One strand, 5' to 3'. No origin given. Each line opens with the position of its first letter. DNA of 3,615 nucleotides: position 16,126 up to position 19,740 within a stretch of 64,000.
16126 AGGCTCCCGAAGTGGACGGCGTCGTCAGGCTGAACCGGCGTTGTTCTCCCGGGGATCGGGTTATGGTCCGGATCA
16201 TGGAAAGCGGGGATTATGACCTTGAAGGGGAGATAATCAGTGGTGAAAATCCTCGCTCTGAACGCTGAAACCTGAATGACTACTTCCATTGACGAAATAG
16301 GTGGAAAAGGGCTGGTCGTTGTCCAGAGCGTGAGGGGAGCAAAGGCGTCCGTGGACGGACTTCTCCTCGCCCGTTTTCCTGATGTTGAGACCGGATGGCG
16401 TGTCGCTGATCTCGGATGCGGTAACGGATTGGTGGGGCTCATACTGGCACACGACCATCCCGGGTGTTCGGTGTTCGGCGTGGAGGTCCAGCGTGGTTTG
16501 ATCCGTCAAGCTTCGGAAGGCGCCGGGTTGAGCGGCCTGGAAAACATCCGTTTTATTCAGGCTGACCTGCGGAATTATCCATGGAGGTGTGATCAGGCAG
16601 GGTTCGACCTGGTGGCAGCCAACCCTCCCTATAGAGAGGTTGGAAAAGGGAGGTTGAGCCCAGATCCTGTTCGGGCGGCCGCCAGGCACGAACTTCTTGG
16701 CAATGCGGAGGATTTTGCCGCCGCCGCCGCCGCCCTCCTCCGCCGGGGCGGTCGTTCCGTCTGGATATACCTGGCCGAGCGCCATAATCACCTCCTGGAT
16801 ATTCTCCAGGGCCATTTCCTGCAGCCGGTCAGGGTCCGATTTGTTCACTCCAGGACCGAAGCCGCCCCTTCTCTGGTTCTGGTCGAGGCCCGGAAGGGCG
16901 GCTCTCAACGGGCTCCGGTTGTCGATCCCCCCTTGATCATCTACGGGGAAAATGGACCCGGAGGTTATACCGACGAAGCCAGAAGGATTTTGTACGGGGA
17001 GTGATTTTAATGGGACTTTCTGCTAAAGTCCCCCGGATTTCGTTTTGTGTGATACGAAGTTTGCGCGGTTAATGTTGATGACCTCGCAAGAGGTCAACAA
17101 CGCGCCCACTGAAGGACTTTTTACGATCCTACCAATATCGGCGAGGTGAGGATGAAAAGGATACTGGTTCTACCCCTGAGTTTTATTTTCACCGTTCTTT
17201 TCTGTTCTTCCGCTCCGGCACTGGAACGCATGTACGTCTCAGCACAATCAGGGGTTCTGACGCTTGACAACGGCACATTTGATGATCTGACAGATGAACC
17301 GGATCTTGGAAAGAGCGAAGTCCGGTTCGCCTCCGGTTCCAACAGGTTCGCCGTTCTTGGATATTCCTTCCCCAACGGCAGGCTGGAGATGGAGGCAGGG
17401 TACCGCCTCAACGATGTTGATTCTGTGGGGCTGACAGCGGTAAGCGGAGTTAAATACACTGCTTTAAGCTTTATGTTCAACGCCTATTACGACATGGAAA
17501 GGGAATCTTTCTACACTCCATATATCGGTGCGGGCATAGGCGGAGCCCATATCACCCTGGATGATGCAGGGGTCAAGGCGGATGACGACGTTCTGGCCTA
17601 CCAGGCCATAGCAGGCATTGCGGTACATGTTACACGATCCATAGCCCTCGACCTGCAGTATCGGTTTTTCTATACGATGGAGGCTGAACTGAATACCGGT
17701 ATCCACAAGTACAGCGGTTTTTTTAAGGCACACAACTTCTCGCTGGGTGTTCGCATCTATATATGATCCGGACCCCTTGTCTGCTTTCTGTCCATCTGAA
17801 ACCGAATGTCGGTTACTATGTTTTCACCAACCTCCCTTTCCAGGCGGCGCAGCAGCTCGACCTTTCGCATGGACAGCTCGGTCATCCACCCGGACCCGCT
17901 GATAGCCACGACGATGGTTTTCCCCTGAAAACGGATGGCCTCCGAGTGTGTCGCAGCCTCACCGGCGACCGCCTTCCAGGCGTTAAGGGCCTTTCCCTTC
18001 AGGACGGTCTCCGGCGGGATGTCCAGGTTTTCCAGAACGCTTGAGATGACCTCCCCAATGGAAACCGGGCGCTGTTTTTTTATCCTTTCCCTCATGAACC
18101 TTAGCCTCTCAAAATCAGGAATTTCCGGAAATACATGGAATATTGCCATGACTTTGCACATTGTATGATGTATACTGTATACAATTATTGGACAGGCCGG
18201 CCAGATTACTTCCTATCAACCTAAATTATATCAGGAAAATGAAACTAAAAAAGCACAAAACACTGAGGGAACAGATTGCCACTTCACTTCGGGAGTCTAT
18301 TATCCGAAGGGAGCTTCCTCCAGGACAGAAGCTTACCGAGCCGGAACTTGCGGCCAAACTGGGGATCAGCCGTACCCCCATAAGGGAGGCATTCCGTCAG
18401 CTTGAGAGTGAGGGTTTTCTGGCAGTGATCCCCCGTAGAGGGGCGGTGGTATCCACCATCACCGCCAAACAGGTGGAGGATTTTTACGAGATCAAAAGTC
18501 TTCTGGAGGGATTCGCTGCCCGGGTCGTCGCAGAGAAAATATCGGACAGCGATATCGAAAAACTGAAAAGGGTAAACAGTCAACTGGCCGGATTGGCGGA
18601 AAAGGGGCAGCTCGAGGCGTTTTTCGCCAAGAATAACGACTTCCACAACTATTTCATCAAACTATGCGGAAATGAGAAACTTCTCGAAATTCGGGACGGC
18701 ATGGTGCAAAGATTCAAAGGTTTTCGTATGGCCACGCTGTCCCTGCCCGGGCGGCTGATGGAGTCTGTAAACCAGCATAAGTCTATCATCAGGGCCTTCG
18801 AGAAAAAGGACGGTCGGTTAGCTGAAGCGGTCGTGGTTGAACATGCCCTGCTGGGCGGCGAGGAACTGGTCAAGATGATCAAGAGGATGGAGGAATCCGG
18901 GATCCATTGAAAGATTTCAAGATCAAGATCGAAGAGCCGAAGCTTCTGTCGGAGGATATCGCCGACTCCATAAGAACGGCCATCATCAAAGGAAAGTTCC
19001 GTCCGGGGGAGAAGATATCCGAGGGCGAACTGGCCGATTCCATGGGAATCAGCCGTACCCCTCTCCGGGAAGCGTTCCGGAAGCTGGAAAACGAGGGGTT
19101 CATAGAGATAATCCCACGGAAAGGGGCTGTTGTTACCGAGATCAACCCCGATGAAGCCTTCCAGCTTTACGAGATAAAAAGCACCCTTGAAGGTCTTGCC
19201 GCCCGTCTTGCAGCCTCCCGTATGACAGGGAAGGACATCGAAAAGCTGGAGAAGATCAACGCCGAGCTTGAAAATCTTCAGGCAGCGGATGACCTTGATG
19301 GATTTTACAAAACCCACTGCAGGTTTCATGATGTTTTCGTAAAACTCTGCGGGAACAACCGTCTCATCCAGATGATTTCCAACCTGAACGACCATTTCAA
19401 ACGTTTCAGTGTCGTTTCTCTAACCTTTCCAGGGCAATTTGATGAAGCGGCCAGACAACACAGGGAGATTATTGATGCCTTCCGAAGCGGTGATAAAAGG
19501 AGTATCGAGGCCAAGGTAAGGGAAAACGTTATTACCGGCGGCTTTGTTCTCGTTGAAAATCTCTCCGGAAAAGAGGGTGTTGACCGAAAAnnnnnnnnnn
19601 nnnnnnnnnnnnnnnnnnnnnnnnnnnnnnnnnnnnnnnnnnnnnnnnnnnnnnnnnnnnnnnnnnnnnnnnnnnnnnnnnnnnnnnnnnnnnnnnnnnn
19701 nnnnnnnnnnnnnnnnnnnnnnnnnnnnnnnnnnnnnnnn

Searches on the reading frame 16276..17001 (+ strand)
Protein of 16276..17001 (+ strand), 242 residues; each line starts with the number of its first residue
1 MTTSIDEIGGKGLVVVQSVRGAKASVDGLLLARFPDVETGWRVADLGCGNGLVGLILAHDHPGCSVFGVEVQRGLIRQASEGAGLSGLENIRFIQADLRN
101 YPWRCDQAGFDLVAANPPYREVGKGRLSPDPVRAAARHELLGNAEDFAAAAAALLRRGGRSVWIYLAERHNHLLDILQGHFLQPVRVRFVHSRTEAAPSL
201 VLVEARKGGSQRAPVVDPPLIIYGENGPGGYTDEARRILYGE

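Call 8: search_protein_families(library=pfam, proteins=[window:16276-17001:+])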
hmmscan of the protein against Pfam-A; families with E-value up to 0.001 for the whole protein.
window:16276-17001:+ (242 aa): 7 families
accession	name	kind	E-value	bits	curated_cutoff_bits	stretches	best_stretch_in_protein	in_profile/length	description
PF05175.20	MTS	-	5.4e-12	46.1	23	1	29-124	22-113/170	Methyltransferase small domain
PF13649.12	Methyltransf_25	-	9.3e-11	42.7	27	1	43-115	1-70/97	Methyltransferase domain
PF13847.12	Methyltransf_31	-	4.1e-10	39.9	27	1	40-116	4-81/145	Methyltransferase domain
PF02390.23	Methyltransf_4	-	3.2e-07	30.4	24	1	43-97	5-59/173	Putative methyltransferase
PF08241.18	Methyltransf_11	-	7.4e-06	27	21.2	1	45-115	2-66/95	Methyltransferase domain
PF08242.18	Methyltransf_12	-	1.4e-05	26.2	30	1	45-116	2-72/98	Methyltransferase domain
PF13679.12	Methyltransf_32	-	0.00038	20.9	27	1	37-103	23-94/143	Methyltransferase domain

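Call 9: search_protein_families(library=ncbifam, proteins=[window:16276-17001:+])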
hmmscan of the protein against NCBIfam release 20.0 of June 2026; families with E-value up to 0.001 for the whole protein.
window:16276-17001:+ (242 aa): 27 families (the best 25 are shown)
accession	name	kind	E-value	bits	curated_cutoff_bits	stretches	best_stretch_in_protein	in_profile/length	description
TIGR03534.1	RF_mod_PrmC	equivalog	9.5e-14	51.4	199.1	1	40-124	89-171/253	peptide chain release factor N(5)-glutamine methyltransferase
NF047853.1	tRm6a37MtseTrmN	equivalog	2.6e-13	50.3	350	1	22-168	26-171/244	tRNA(1)(Val) (adenine(37)-N(6))-methyltransferase TrmN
TIGR00536.1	hemK_fam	subfamily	3.3e-08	33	115.5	1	41-119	116-192/286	HemK family protein methyltransferase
NF002910.0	PRK03522.2-3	equivalog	1.1e-07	31.2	558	1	42-124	237-323/383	23S rRNA (uracil(747)-C(5))-methyltransferase RlmC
NF011529.0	PRK14968.1-3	equivalog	1.2e-07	31.4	162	1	27-119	22-108/198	putative methyltransferase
TIGR02021.1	BchM-ChlM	equivalog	2.8e-07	30.2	158.9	1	15-101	29-115/218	magnesium protoporphyrin IX methyltransferase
TIGR00091.1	TIGR00091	equivalog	3.3e-07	29.9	112.65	1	43-99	20-76/194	tRNA (guanosine(46)-N7)-methyltransferase TrmB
NF002909.0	PRK03522.2-1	equivalog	6.1e-07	28.9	553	1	42-124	235-314/374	23S rRNA (uracil(747)-C(5))-methyltransferase RlmC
NF009639.0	PRK13168.1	equivalog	6.5e-07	28.5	458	1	36-101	297-360/446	23S rRNA (uracil(1939)-C(5))-methyltransferase RlmD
NF047649.1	MTase_UXPK_star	exception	2.2e-06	26.9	460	1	37-116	75-153/283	methyltransferase/UXPK-star double selenoprotein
NF010703.0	PRK14103.1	equivalog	2.5e-06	27.1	320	1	30-115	21-95/256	trans-aconitate 2-methyltransferase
NF002463.0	PRK01683.1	equivalog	2.7e-06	27.2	297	1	30-116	23-100/258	trans-aconitate 2-methyltransferase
NF043040.1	corrin_prot_MT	hypoth_equivalog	7.8e-06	25.5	180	1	38-115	39-116/216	corrinoid protein-associated methyltransferase CpaM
TIGR00479.1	rumA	equivalog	9.8e-06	24.7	183.55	1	40-118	294-372/432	23S rRNA (uracil(1939)-C(5))-methyltransferase RlmD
NF011527.0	PRK14968.1-1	equivalog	1.1e-05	25.2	242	1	25-120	18-104/192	putative methyltransferase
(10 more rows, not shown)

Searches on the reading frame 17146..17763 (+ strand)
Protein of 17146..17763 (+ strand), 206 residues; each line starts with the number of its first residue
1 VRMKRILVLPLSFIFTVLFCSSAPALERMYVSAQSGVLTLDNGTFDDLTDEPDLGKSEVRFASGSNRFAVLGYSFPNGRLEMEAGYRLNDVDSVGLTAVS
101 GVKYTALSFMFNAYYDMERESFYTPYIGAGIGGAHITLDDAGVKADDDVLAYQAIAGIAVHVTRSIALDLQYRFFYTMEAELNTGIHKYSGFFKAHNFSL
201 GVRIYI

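Call 8: search_protein_families(library=pfam, proteins=[window:17146-17763:+])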
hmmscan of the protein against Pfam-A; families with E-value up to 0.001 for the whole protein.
window:17146-17763:+ (206 aa): 2 families
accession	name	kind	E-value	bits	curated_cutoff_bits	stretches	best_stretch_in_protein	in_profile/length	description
PF13505.12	OMP_b-brl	-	1.9e-13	51.4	28.7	1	14-202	2-171/175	Outer membrane protein beta-barrel domain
PF01617.23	Surface_Ag_2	-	6.5e-10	39.3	22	1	105-180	134-206/247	Surface antigen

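Call 9: search_protein_families(library=ncbifam, proteins=[window:17146-17763:+])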
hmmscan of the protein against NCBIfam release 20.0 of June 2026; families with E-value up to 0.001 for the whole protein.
window:17146-17763:+ (206 aa): 1 family
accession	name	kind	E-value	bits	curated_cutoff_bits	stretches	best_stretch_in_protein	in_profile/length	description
NF052636.1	Rick_Adr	subfamily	9.6e-10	38.4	210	1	3-204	1-222/224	adhesin Adr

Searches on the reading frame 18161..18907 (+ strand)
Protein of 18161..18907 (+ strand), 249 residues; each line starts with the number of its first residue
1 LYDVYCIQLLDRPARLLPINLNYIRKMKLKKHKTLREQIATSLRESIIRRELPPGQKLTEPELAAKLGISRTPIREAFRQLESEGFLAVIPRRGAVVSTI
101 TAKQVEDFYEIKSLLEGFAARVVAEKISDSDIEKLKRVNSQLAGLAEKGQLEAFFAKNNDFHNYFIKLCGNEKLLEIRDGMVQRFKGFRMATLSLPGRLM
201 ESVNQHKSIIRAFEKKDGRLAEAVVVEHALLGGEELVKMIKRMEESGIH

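Call 8: search_protein_families(library=pfam, proteins=[window:18161-18907:+])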
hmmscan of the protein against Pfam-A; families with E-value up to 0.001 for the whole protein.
window:18161-18907:+ (249 aa): 3 families
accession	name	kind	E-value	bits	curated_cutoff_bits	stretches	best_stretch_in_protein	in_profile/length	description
PF07729.17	FCD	-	3.2e-24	86.2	24.3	1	107-228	1-122/125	FCD domain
PF00392.27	GntR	-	1.8e-19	69.6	27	1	36-97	2-64/64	Bacterial regulatory proteins, gntR family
PF13412.12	HTH_24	-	1.6e-05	24.8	21.9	1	58-86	18-46/48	Winged helix-turn-helix DNA-binding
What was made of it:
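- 18161..18910 (+): GntR/FCD-family regulator 1, conserved upstream neighbour. Pfam GntR + FCD (call 8).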

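Call 9: search_protein_families(library=ncbifam, proteins=[window:18161-18907:+])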
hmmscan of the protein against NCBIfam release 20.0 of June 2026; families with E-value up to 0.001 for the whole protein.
window:18161-18907:+ (249 aa): 26 families (the best 25 are shown)
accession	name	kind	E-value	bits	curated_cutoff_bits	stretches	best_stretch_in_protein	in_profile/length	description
TIGR03338.1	phnR_burk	equivalog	2.6e-39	135.1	271.5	1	27-230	4-207/212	phosphonate utilization associated transcriptional regulator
NF003011.0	PRK03837.1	subfamily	5.1e-22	78.6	260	2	102-228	101-225/241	transcriptional regulator NanR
NF008504.0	PRK11414.1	equivalog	4.9e-17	62.4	225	1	30-164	7-141/221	GntR family transcriptional regulator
NF052282.1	PLP_TF_PdxR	equivalog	1.1e-13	51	320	1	35-106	2-74/448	MocR-like pyridoxine biosynthesis transcription factor PdxR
NF008576.0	PRK11534.1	equivalog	5.5e-13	49.1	218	1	42-230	15-211/225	DNA-binding transcriptional regulator CsiR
NF007741.0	PRK10421.1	equivalog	1.4e-12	47.6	311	1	33-95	6-67/262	transcriptional regulator LldR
NF007001.0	PRK09464.1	equivalog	1.9e-09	37.5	330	1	28-180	5-172/254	pyruvate dehydrogenase complex transcriptional repressor PdhR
NF052281.1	rhizopine_MocR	equivalog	3.5e-09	35.8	650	1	30-106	14-91/479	rhizopine catabolism transcriptional regulator MocR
NF007442.0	PRK09990.1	equivalog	6.8e-09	35.5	301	1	30-149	6-141/256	transcriptional regulator GlcC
NF007292.0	PRK09764.1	equivalog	1.2e-08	34.4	281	1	32-136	3-105/240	GntR family transcriptional regulator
TIGR02018.2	his_ut_repres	equivalog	1.7e-08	34.1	220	1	37-112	2-76/226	histidine utilization transcriptional repressor HutC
NF052290.2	MocR_like_YczR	exception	8e-07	28.1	487.4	1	33-100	18-84/458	MocR-like transcription factor YczR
NF007588.0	PRK10225.1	equivalog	9.7e-07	28.3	442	1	37-105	12-79/257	Uxu operon transcriptional regulator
NF052441.1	TransRegRv0792c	equivalog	1.5e-06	27.6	400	1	37-106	19-85/260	Rv0792c family HTH-type transcriptional regulator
NF047563.1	modulin_PmtR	equivalog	4.4e-06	26.7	200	1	31-101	9-80/125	PSM export ABC transporter transcriptional regulator PmtR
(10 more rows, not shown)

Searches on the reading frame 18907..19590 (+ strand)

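Call 8: search_protein_families(library=pfam, proteins=[window:18907-19590:+])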
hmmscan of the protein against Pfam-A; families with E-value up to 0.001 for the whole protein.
window:18907-19590:+ (228 aa): 4 families
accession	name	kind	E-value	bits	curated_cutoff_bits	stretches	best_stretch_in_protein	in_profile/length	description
PF07729.17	FCD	-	6.5e-29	101.3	24.3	1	86-206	1-121/125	FCD domain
PF00392.27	GntR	-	2.6e-20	72.3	27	1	14-76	1-64/64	Bacterial regulatory proteins, gntR family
PF13412.12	HTH_24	-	2.2e-05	24.4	21.9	1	37-67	18-48/48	Winged helix-turn-helix DNA-binding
PF08279.18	HTH_11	-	0.00031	21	25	0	36-73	15-53/55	HTH domain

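Call 9: search_protein_families(library=ncbifam, proteins=[window:18907-19590:+])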
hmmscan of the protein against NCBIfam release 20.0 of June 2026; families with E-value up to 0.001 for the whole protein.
window:18907-19590:+ (228 aa): 25 families
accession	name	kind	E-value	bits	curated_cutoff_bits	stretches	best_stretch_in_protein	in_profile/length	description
TIGR03338.1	phnR_burk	equivalog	6.5e-37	127.2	271.5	1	14-210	12-208/212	phosphonate utilization associated transcriptional regulator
NF003011.0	PRK03837.1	subfamily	1.3e-19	70.8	260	2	81-205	101-223/241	transcriptional regulator NanR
NF008576.0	PRK11534.1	equivalog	2.7e-18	66.5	218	1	21-211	15-213/225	DNA-binding transcriptional regulator CsiR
NF007741.0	PRK10421.1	equivalog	3.6e-18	65.9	311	2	80-198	94-216/262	transcriptional regulator LldR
NF007001.0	PRK09464.1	equivalog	1.7e-17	63.9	330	1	6-164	4-177/254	pyruvate dehydrogenase complex transcriptional repressor PdhR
NF008504.0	PRK11414.1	equivalog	1.1e-12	48.2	225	1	19-160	17-158/221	GntR family transcriptional regulator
NF052282.1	PLP_TF_PdxR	equivalog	1.9e-12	47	320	1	14-86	2-75/448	MocR-like pyridoxine biosynthesis transcription factor PdxR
NF007442.0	PRK09990.1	equivalog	2.2e-12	47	301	1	10-164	7-180/256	transcriptional regulator GlcC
TIGR02018.2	his_ut_repres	equivalog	2e-10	40.4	220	1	16-121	2-109/226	histidine utilization transcriptional repressor HutC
NF008571.0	PRK11523.1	equivalog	5.9e-09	35.7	396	1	7-125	2-135/258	transcriptional regulator ExuR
NF011575.0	PRK14999.1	equivalog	8.5e-09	35.1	424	1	11-145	10-136/241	histidine utilization repressor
NF007292.0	PRK09764.1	equivalog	4.6e-08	32.5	281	1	16-105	8-96/240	GntR family transcriptional regulator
NF007588.0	PRK10225.1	equivalog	6.8e-08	32.1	442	1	17-82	13-77/257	Uxu operon transcriptional regulator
NF047563.1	modulin_PmtR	equivalog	2.7e-07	30.6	200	1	14-81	13-81/125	PSM export ABC transporter transcriptional regulator PmtR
TIGR02404.1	trehalos_R_Bsub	equivalog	4.1e-07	29.9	211.95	1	16-112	3-99/233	trehalose operon repressor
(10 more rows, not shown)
